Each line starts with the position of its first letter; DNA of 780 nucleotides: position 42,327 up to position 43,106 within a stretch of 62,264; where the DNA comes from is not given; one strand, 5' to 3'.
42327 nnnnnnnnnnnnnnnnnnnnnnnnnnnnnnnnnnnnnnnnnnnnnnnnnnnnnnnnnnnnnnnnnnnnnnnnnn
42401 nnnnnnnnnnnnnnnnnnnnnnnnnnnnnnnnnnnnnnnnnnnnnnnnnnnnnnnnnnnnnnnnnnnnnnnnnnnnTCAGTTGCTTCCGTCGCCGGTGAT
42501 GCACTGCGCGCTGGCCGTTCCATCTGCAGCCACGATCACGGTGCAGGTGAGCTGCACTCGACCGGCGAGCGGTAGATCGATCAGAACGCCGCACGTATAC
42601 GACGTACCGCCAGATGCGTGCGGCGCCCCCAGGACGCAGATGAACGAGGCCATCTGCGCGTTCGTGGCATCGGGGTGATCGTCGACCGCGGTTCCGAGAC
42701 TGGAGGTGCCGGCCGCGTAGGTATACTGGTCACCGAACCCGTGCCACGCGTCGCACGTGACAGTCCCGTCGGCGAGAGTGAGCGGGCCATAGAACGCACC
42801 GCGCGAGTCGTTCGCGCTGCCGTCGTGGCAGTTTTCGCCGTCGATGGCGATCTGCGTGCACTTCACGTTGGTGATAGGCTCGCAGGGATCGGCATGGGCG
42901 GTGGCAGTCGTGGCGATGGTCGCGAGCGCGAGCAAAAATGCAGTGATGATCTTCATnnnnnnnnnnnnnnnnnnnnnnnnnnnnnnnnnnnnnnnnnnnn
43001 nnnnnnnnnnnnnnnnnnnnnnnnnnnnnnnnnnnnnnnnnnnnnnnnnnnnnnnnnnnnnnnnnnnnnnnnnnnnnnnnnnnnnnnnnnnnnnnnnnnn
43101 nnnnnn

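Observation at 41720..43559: Cluster of five exported proteins, including a paralogous Cys-rich lipoprotein family, between portal and terminase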

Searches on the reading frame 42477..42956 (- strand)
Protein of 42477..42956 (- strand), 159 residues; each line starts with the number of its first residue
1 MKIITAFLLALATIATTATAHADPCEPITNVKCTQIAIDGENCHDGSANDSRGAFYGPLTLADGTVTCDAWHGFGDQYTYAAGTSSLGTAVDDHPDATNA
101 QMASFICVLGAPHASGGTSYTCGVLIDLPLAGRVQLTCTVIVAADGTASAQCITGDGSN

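Call 6: search_protein_families(library=pfam, max_evalue=1, proteins=[window:42480-42956:-])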
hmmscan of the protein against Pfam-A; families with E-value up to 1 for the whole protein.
seq(159 aa): 1 family
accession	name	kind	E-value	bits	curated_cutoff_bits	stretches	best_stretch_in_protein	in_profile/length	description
PF20098.4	DUF6488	-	0.32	11.4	27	1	1-39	1-40/110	Family of unknown function (DUF6488)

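Call 14: find_homologous_proteins(query=window:42480-42956:-, max_evalue=0.01)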
Query window:42480-42956:- (159 aa): 2 proteins with E <= 0.01 among 293 candidates.
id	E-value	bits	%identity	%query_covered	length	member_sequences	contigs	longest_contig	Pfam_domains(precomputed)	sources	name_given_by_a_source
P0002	1.2e-99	349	100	100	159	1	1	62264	-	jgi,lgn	-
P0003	1.7e-35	140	50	89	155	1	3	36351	-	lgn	-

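Call 15: find_encoding_contigs(protein=P0003, flank=10000, max_places=6)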
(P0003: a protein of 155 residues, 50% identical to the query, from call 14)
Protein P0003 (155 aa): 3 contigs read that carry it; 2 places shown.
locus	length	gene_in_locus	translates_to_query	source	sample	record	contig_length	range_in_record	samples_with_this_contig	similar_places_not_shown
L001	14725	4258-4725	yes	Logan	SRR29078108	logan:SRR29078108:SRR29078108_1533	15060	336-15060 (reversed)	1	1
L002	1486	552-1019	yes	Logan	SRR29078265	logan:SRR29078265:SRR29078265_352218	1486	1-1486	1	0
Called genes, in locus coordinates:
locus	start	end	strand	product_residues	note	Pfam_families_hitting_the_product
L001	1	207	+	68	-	?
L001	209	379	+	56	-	-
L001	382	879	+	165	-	-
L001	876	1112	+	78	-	-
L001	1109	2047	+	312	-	PF12684:DUF3799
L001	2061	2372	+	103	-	-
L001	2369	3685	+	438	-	PF13175:AAA_15, PF13476:AAA_23, PF13514:AAA_27 (weak)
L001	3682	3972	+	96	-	-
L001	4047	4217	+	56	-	-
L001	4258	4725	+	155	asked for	-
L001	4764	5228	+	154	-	-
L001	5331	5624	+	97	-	-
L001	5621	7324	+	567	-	PF02195:ParB_N, PF17762:HTH_ParB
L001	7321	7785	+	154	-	-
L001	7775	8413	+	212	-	-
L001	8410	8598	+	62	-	-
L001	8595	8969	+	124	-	-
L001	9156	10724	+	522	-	PF00239:Resolvase, PF07508:Recombinase, PF13408:Zn_ribbon_recom (weak)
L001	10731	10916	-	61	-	-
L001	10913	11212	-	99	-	-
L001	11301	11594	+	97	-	-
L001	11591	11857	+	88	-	-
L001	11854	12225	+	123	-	-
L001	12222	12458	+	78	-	-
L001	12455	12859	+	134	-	-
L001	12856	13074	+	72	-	-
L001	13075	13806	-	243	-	-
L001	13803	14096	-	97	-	-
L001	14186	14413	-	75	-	-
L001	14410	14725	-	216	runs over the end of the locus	?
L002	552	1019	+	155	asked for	-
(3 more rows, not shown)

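Call 16: find_encoding_contigs(protein=P0002, flank=10000, max_places=4)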
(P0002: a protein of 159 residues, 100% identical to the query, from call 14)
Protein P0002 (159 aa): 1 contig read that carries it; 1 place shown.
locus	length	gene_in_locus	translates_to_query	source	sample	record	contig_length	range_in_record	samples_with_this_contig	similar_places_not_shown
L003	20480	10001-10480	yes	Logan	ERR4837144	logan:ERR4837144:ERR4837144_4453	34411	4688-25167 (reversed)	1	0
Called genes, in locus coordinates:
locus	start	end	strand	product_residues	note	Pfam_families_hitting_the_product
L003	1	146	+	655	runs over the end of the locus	-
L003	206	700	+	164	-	-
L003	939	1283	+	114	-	-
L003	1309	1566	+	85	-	PF03551:PadR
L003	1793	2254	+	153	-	-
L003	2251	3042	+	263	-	-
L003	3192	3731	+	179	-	-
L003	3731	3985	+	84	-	-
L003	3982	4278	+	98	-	-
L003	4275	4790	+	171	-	-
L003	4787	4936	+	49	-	-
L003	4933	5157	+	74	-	-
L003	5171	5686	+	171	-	-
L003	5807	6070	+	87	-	-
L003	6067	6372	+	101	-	-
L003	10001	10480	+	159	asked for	-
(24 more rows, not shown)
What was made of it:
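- Checked: The g5/g4 and g2/g1 junctions overlap by 4 nt (ATGA), g3/g2 is separated by 2 nt, and g4/g3 by 92 nt. The gene calls stored with the public copy of this contig give the same five products of 50, 120, 159, 130 and 121 aa (call 16).
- Independent gene callers agree (call 16).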

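Call 49: search_solved_structures(query=A8, max_evalue=10)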
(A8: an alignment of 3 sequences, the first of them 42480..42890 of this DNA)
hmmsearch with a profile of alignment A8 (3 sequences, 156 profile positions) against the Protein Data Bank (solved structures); distinct sequences matched with E-value up to 10: 1.
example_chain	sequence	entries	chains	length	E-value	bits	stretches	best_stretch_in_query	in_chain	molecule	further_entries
8vvk_C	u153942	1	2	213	0.52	13.8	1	67-120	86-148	ADI-46143 Fab Light Chain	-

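Call 50: search_protein_families(library=phrogs, max_evalue=0.1, proteins=[window:42477-42956:-])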
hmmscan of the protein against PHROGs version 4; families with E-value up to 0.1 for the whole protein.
window:42477-42956:- (159 aa): 0 families

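Call 51: search_protein_families(library=ncbifam, max_evalue=0.1, proteins=[window:42477-42956:-, L001:4047-4217:+])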
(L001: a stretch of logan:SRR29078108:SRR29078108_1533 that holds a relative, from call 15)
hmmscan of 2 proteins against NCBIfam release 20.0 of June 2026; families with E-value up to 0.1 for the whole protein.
window:42477-42956:- (159 aa): 0 families

L001:4047-4217:+ (56 aa): 3 families
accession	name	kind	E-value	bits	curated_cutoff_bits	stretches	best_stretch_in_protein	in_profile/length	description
NF038153.1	lant_leader_L1a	domain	1e-07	32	22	1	1-29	1-32/32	class I lanthipeptide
TIGR04149.1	GG_sam_targ_CFB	domain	1.2e-05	25.1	25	1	2-34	1-31/43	TIGR04149 family rSAM-modified RiPP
NF033629.0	RiPP_CPAC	subfamily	0.035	14.3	60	1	12-49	9-44/52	RiPP peptide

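Call 53: predict_structure(alignment_id=A9)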
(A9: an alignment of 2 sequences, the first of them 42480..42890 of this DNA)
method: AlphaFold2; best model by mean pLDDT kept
length: 137 residues; sequences in the alignment: 2
mean_pLDDT: 41.4   pTM: 0.35
mean pLDDT of the five models: 41.4, 40.4, 38.1, 35.7, 35.4
residues with pLDDT >= 90: 0; 70-90: 2; 50-70: 37; < 50: 98
segments of 3 or more residues with pLDDT < 50: 1-91, 132-137
pLDDT, mean of each block of 10 residues (from residue 1): 31 36 32 39 39 27 26 31 45 54 55 57 64 42
secondary structure, 60 per line:
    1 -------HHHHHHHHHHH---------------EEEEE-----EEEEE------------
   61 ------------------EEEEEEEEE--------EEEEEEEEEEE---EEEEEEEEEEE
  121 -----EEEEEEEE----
elements in order: H8-18 E34-38 E44-48 E79-87 E96-106 E110-120 E126-133

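Call 63: search_protein_families(library=padloc, max_evalue=0.1, proteins=[window:42477-42956:-])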
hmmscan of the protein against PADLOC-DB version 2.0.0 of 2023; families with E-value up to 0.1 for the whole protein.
window:42477-42956:- (159 aa): 0 families

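Call 65: fold_search(model_id=the predicted structure, library=pdb)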
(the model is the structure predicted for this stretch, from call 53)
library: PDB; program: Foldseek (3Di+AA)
matches with E <= 10: 531; with E <= 0.001: 0
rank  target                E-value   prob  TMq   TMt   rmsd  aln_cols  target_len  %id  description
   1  5zy8_A                2.0e-01  0.35  0.18  0.19   7.4        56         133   12  Crystal structure of C terminal truncated HadBC (3R-Hydroxyacyl-ACP Dehydratase) complex from Mycobacterium tuberculos (released 2019-06-12)
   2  7svt_H                3.5e-01  0.10  0.14  0.13   8.1        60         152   12  Mycobacterium tuberculosis 3-hydroxyl-ACP dehydratase HadAB in complex with 1,3-diarylpyrazolyl-acylsulfonamide inhibi (released 2022-11-16)
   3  7svt_O                4.2e-01  0.25  0.20  0.18   7.2        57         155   10  Mycobacterium tuberculosis 3-hydroxyl-ACP dehydratase HadAB in complex with 1,3-diarylpyrazolyl-acylsulfonamide inhibi (released 2022-11-16)
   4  9xl7_A                4.7e-01  0.33  0.22  0.14   6.5        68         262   15  Crystal structure of the complex of the GH16 carrageenase SfGH16 from Saccharicrinis fermentans with an oligotetrasacc (released 2026-03-11)
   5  4rlt_A                4.7e-01  0.28  0.20  0.19   7.2        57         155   10  Crystal Structure of (3R)-hydroxyacyl-ACP dehydratase HadAB hetero-dimer from Mycobacterium tuberculosis complexed wit (released 2015-10-21)
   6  6xrr_I                5.3e-01  0.80  0.30  0.29   3.5        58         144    9  Structure of SciW bound to the Rhs1 Transmembrane Domain from Salmonella typhimurium (released 2020-12-30)
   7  4rv2_A                5.3e-01  0.20  0.20  0.20   7.3        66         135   17  Crystal Structure of (3R)-hydroxyacyl-ACP dehydratase HadAB hetero-dimer from Mycobacterium smegmatis (released 2015-02-11)
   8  5zy8_C                5.9e-01  0.23  0.21  0.21   7.1        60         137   13  Crystal structure of C terminal truncated HadBC (3R-Hydroxyacyl-ACP Dehydratase) complex from Mycobacterium tuberculos (released 2019-06-12)
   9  2fs2_B                6.3e-01  0.21  0.19  0.19   6.9        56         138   14  Structure of the E. coli PaaI protein from the phyenylacetic acid degradation operon (released 2006-02-07)
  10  2eoc_MODEL_1_A        6.7e-01  0.57  0.33  0.37  11.7        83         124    8  Solution structure of the WGR domain from human poly [ADP-ribose] polymerase-3 (released 2008-04-01)
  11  6xrr_B                7.1e-01  0.69  0.30  0.28   3.7        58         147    9  Structure of SciW bound to the Rhs1 Transmembrane Domain from Salmonella typhimurium (released 2020-12-30)
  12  6eoc                  7.1e-01  0.23  0.19  0.06  13.6        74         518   12  Crystal structure of AMPylated GRP78 in apo form (Crystal form 2) (released 2017-11-01)
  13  3gek_B                7.1e-01  0.18  0.19  0.20   7.1        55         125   18  Crystal structure of putative thioesterase yhdA from Lactococcus lactis. Northeast Structural Genomics Consortium Targ (released 2009-03-17)
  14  4rlu_A                7.5e-01  0.21  0.20  0.19   7.2        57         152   10  Crystal Structure of (3R)-hydroxyacyl-ACP dehydratase HadAB hetero-dimer from Mycobacterium tuberculosis complexed wit (released 2015-10-21)
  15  4rlw_A                7.5e-01  0.21  0.20  0.19   7.2        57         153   10  Crystal Structure of (3R)-hydroxyacyl-ACP dehydratase HadAB hetero-dimer from Mycobacterium tuberculosis complexed wit (released 2015-10-21)
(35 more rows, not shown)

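Call 67: search_dna_similar(query=window:42480-42890:-, collection=phages, mode=protein, max_evalue=1, max_rows=10)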
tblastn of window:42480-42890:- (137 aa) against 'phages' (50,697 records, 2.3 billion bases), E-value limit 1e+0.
No match.

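Call 84: find_related_loci(query=A8, collection=viral_contigs, flank=6000)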
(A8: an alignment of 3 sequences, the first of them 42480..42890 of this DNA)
Query A8 (137 aa) in viral_contigs; peptide patterns used: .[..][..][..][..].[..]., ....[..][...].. (x = any residue, [..] = any of these).
25 stretches matched a pattern, but none encodes a relative of the query by tblastn (E <= 1e-3).
